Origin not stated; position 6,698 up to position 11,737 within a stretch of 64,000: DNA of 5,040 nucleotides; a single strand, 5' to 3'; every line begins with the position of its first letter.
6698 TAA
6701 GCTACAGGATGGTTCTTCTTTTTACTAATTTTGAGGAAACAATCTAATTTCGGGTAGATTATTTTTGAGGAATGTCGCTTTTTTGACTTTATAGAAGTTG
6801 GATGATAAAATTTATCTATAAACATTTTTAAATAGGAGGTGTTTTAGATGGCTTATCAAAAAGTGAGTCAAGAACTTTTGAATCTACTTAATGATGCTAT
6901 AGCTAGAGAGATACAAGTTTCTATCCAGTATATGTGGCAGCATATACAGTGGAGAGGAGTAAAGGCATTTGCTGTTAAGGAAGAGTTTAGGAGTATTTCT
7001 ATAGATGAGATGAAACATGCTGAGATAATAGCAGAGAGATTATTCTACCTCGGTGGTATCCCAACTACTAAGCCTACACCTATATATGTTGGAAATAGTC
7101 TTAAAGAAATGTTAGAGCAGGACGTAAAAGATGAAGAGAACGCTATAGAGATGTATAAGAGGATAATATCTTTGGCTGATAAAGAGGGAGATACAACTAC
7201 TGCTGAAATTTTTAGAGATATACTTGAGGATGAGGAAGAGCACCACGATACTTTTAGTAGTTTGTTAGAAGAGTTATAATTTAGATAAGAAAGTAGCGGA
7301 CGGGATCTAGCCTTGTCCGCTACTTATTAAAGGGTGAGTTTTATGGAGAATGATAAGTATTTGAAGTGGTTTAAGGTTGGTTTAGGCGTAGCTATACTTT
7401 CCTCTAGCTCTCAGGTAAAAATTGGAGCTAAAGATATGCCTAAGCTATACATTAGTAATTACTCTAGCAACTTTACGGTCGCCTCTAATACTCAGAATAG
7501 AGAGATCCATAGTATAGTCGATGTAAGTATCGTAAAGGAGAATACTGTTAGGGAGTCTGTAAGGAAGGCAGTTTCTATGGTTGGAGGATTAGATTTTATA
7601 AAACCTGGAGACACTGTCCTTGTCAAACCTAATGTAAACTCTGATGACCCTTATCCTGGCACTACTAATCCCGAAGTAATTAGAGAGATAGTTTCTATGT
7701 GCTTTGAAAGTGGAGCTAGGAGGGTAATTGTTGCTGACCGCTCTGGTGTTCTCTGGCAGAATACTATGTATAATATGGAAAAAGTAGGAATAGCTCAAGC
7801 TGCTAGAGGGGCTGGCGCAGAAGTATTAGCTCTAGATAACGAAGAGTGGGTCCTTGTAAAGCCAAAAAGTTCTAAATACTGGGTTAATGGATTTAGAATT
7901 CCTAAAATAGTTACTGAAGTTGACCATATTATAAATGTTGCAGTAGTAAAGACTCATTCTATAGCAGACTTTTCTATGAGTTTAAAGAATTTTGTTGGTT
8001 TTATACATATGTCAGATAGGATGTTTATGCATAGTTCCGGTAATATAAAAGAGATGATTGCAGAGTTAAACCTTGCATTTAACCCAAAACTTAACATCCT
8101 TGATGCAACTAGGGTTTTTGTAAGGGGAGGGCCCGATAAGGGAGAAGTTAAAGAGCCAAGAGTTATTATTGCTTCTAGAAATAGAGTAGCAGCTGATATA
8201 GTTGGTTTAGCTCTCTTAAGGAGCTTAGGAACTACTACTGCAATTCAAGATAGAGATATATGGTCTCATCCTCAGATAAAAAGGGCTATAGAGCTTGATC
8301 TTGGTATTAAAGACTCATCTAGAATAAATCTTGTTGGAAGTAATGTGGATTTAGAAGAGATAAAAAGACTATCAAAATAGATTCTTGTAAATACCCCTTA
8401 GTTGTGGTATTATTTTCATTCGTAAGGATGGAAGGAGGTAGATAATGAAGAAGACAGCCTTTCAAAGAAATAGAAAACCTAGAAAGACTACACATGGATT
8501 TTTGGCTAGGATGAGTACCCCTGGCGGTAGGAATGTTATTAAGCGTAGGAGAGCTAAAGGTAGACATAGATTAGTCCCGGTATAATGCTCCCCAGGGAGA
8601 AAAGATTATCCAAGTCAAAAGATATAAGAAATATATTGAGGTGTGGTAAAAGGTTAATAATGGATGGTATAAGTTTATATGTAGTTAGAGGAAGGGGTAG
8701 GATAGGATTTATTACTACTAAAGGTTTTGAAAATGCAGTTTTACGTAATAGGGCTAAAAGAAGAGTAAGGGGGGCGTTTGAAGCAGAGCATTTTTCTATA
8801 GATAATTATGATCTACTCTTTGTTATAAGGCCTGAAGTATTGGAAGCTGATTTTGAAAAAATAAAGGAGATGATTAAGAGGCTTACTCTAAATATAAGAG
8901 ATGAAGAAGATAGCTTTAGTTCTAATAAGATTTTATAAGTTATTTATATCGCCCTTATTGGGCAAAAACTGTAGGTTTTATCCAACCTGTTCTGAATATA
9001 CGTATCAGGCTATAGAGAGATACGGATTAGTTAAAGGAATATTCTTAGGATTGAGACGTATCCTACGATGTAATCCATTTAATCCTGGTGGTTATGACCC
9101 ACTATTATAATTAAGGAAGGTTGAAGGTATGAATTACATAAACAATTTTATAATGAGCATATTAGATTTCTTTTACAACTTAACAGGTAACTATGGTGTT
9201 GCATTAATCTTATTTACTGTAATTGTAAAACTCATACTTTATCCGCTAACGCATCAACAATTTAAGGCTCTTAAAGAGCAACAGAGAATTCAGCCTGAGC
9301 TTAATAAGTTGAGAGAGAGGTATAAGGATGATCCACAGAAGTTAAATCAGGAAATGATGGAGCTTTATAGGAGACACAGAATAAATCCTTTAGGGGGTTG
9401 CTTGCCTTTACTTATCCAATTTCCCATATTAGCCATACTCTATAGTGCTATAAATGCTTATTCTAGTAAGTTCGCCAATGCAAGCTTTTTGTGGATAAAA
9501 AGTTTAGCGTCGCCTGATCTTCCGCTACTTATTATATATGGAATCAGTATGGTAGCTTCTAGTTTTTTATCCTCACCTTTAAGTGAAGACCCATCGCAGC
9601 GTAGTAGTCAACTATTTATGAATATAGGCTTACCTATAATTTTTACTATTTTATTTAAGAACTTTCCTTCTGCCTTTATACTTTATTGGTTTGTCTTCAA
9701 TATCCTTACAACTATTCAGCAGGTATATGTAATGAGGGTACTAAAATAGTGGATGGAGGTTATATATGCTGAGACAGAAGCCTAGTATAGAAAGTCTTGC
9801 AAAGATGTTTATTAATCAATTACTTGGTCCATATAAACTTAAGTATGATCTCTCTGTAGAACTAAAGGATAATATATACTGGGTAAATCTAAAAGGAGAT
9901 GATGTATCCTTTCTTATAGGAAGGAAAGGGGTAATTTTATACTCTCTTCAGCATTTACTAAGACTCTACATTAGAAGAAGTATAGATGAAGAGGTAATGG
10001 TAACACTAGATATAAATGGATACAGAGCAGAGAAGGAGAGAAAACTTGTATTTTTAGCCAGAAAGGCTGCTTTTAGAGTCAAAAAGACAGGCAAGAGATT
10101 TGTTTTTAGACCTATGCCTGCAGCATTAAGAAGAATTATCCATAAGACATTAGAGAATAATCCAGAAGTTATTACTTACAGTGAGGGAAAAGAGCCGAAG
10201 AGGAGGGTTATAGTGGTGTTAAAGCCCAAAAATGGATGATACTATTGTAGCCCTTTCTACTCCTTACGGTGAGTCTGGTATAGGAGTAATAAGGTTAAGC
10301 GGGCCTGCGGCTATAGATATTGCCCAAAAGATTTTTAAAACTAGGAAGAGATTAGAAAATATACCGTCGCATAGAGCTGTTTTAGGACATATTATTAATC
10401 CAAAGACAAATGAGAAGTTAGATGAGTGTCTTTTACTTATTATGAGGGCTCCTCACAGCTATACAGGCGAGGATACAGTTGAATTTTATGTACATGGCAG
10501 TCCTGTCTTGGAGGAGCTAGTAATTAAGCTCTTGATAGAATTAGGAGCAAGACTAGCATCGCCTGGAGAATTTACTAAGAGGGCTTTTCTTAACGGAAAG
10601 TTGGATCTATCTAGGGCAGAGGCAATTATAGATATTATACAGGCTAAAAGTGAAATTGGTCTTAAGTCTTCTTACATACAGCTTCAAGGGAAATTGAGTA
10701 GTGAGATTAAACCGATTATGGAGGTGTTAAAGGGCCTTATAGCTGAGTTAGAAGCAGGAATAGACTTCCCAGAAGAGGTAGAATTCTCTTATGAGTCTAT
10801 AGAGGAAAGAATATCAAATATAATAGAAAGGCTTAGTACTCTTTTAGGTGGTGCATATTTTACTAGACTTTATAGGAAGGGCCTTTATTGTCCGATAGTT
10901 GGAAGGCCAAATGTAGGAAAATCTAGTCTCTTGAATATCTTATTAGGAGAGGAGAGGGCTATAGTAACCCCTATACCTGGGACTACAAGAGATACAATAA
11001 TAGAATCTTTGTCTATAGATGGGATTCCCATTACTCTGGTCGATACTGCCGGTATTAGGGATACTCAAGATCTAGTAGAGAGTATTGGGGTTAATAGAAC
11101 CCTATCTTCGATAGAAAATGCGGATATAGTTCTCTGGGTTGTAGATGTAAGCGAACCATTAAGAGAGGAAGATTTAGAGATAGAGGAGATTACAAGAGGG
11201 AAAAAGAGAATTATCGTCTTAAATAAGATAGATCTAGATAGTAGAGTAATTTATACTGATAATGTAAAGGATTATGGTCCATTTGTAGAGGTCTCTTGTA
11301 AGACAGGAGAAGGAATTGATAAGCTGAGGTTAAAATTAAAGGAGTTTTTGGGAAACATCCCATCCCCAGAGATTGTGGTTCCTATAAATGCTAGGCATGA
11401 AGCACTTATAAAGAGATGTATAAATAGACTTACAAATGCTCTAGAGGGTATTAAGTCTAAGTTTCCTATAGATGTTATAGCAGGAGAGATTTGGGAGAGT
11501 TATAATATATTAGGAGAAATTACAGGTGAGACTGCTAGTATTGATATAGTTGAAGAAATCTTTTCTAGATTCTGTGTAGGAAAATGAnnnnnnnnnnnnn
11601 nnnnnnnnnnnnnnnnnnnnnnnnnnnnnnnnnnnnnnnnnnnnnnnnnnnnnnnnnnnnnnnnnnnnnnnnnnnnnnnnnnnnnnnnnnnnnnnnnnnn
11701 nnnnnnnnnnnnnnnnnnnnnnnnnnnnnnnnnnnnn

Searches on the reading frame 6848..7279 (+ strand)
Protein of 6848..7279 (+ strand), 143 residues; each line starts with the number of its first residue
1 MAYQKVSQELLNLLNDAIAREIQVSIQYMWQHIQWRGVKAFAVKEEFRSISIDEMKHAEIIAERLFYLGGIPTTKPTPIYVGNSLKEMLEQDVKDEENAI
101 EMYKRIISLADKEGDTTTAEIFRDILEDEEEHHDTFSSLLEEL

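Call 46: search_protein_families(library=pfam, proteins=[window:6848-7279:+], max_evalue=0.00001)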
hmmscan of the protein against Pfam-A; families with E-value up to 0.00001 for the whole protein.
window:6848-7279:+ (143 aa): 2 families
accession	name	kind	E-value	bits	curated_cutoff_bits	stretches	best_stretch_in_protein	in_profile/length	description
PF00210.30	Ferritin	-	8.5e-34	116.9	24.5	1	12-143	2-139/142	Ferritin-like domain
PF02915.23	Rubrerythrin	-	7.7e-11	43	22.8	1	12-139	1-136/137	Rubrerythrin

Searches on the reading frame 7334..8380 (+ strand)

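Call 34: search_protein_families(library=pfam, proteins=[window:7334-8380:+], max_evalue=0.00001)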
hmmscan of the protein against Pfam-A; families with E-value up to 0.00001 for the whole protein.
window:7334-8380:+ (348 aa): 1 family
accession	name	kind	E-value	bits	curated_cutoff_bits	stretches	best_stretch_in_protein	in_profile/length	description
PF04015.17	DUF362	-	5.2e-49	167.5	24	1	95-292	1-199/200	Domain of unknown function (DUF362)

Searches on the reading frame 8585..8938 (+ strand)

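Call 7: search_protein_families(library=pfam, proteins=[window:8585-8938:+], max_evalue=0.00001)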
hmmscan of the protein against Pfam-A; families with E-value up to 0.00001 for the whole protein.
window:8585-8938:+ (117 aa): 1 family
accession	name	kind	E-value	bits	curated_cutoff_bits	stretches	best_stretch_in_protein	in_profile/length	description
PF00825.24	Ribonuclease_P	-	4.5e-19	68.9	22.3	1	2-101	1-105/109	Ribonuclease P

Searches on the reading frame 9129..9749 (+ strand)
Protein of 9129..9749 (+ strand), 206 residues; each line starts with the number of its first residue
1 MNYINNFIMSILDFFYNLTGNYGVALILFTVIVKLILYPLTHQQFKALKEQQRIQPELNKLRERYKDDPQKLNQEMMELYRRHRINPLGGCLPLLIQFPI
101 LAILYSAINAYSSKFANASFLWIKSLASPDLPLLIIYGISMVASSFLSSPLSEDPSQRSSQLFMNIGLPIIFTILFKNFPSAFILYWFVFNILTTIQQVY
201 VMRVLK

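Call 7: search_protein_families(library=pfam, proteins=[window:9129-9749:+], max_evalue=0.00001)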
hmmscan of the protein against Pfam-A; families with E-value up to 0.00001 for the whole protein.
window:9129-9749:+ (206 aa): 1 family
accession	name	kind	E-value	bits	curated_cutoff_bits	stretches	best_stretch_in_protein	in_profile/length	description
PF02096.25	60KD_IMP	-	1.1e-55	188.6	35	1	22-203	1-163/163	60Kd inner membrane protein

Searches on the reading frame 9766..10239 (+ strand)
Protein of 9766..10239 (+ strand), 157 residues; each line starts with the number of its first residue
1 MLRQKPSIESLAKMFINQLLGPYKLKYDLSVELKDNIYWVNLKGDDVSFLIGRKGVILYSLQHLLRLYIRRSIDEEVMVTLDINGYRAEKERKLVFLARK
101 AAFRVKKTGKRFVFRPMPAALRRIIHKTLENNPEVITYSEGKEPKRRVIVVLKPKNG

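Call 7: search_protein_families(library=pfam, proteins=[window:9766-10239:+], max_evalue=0.00001)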
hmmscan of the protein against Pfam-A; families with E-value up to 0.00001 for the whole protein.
window:9766-10239:+ (157 aa): 2 families
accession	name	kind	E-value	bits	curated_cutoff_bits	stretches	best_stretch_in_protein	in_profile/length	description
PF01424.28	R3H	-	2.3e-18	66.4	26.8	1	94-150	3-58/60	R3H domain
PF13083.13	KH_KhpA-B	-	9.6e-09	35.5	32.1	1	11-79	3-71/73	KhpA/KhpB, KH domain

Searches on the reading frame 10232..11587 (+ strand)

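Call 7: search_protein_families(library=pfam, proteins=[window:10232-11587:+], max_evalue=0.00001)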
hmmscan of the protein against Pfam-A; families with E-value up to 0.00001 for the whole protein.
window:10232-11587:+ (451 aa): 5 families
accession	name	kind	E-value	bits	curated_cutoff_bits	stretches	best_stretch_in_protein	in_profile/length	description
PF12631.12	MnmE_helical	-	2.3e-48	165.6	40.1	1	126-448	1-211/211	MnmE helical domain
PF10396.14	TrmE_N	-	7.6e-43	145.9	29.8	1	4-123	1-117/117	GTP-binding protein TrmE N-terminus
PF01926.29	MMR_HSR1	-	3.2e-29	101.8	21.9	1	222-332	4-113/113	50S ribosome-binding GTPase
PF02421.24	FeoB_N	-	8.5e-13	48.6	27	1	222-364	5-151/156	Ferrous iron transport protein B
PF00350.29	Dynamin_N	-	9.3e-09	36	27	0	258-332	94-167/168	Dynamin family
